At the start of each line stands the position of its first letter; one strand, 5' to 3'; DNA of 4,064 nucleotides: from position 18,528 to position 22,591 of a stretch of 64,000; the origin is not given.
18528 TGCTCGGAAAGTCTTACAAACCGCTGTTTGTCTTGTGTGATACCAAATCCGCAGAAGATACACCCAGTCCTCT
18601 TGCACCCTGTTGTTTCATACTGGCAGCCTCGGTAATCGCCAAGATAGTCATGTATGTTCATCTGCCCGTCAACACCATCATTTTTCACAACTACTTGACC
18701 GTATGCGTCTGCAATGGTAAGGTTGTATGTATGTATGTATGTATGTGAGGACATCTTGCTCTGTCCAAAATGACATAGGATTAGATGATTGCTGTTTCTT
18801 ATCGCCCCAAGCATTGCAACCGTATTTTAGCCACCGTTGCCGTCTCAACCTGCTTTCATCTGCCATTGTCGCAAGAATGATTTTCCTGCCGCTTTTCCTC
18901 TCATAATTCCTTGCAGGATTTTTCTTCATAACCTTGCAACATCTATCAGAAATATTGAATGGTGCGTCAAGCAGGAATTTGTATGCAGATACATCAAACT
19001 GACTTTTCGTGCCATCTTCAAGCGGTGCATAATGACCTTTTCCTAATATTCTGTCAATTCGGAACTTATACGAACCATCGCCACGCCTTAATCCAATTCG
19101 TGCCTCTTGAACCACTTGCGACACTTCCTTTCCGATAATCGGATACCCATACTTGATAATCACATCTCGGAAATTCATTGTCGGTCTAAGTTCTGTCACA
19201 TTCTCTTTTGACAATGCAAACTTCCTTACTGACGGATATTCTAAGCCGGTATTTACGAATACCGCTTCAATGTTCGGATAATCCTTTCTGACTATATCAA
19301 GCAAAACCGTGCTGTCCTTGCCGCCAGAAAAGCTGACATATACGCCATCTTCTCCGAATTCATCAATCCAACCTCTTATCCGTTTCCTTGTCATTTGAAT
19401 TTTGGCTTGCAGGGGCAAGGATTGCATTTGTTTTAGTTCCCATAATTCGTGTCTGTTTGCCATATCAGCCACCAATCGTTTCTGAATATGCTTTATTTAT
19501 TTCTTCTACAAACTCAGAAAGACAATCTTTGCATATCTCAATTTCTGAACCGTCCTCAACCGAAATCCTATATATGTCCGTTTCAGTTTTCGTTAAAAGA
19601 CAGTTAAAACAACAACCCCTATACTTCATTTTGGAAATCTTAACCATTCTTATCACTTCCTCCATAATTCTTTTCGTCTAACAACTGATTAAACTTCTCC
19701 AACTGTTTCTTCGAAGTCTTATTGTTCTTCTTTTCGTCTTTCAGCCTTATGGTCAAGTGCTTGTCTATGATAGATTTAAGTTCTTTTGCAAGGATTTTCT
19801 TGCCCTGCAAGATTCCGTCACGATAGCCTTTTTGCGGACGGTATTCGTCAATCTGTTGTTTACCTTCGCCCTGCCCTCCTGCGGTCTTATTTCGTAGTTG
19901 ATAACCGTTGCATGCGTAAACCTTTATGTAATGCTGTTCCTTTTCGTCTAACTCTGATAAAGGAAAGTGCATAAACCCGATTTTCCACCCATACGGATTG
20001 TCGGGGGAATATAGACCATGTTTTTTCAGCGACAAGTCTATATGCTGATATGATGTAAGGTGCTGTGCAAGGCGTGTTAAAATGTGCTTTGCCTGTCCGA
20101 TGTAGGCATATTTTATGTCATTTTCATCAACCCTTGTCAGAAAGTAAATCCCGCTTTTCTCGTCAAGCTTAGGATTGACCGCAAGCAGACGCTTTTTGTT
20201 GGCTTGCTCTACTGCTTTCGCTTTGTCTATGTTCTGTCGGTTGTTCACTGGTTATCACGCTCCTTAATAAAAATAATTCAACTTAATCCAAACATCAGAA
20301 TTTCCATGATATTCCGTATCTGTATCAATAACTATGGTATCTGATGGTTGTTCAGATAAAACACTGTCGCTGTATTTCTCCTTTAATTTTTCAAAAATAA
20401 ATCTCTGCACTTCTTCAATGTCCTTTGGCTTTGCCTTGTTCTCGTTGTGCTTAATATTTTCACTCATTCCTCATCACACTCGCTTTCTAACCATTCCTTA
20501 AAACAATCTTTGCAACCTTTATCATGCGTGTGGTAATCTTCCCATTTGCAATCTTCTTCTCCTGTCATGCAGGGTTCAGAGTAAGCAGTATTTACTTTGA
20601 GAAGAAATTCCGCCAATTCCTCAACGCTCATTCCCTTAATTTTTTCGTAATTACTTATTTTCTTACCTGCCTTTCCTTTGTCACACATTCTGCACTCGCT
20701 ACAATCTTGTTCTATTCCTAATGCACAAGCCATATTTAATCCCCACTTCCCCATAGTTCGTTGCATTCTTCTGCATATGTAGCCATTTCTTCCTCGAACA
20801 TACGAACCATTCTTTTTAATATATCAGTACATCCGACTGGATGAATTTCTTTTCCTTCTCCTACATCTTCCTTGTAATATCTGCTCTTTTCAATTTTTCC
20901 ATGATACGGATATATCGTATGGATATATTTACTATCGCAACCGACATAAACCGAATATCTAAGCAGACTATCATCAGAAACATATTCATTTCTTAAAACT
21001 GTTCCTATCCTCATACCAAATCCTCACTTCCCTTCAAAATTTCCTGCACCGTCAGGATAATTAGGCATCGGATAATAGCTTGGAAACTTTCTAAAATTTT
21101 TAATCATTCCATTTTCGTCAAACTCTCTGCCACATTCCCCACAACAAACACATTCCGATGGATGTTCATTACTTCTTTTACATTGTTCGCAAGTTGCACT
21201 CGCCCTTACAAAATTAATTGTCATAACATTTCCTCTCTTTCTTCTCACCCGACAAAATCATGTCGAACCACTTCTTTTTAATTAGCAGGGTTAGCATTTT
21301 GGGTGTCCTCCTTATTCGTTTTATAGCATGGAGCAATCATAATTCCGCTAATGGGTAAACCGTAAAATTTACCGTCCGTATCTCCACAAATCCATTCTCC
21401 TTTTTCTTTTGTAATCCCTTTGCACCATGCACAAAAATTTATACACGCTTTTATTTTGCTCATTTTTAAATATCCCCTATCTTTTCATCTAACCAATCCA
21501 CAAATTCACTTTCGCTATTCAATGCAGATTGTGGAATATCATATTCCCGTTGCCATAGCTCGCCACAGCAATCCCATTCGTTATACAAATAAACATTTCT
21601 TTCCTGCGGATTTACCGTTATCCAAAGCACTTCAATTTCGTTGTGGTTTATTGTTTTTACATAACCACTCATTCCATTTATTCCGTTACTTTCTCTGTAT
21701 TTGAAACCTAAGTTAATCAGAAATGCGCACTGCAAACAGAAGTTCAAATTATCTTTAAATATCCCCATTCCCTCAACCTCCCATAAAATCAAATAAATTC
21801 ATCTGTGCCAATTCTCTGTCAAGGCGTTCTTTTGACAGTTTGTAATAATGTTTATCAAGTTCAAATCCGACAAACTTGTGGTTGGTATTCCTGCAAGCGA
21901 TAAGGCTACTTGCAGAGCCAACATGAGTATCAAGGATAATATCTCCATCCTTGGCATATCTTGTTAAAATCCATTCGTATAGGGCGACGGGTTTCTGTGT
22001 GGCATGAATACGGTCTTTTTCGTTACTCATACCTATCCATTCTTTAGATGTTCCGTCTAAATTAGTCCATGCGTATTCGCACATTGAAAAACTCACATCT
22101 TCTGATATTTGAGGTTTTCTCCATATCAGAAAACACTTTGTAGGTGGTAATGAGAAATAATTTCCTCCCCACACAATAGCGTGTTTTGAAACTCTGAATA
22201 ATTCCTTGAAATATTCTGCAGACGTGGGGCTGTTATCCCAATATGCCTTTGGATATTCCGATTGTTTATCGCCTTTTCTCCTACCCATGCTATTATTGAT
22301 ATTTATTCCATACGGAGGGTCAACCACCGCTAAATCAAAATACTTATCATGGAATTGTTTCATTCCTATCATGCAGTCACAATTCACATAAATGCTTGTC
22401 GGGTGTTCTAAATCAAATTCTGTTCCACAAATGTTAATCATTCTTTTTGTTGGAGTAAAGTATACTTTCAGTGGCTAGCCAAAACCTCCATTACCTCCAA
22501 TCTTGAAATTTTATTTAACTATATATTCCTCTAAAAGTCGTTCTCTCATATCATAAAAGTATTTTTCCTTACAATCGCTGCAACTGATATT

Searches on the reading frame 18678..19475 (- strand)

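Call 40: search_protein_families(library=pfam, proteins=[window:18678-19475:-], max_evalue=0.001)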
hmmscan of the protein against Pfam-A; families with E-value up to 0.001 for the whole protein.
window:18678-19475:- (265 aa): 1 family
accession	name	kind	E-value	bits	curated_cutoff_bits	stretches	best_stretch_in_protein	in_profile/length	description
PF01507.26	PAPS_reduct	-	2.8e-13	50.7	22.5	1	46-90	3-47/175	Phosphoadenosine phosphosulfate reductase domain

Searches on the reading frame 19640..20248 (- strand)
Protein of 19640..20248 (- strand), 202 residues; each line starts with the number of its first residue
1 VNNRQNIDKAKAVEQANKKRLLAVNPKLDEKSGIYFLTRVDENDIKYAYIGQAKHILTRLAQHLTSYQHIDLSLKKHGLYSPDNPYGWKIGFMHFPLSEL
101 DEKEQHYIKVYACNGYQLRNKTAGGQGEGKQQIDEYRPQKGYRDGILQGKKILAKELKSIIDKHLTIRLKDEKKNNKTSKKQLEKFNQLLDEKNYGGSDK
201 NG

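Call 40: search_protein_families(library=pfam, proteins=[window:19640-20248:-], max_evalue=0.001)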
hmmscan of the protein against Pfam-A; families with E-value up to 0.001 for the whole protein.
window:19640-20248:- (202 aa): 1 family
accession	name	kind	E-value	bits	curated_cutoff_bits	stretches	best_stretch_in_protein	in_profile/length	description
PF01541.30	GIY-YIG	-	0.00025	21.7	22.6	1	32-116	2-77/78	GIY-YIG catalytic domain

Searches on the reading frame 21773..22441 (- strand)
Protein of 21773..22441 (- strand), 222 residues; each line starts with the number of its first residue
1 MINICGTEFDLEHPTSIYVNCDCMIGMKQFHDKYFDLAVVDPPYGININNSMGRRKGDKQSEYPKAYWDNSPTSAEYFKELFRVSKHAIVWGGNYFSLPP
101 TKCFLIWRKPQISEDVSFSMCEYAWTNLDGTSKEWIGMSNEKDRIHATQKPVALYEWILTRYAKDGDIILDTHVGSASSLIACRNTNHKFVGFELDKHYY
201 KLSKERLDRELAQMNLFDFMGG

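Call 40: search_protein_families(library=pfam, proteins=[window:21773-22441:-], max_evalue=0.001)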
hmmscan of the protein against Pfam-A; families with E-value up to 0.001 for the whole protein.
window:21773-22441:- (222 aa): 1 family
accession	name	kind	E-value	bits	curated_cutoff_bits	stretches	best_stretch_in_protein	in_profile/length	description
PF01555.25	N6_N4_Mtase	-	7.5e-18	65.7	26.7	1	140-205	156-221/221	DNA methylase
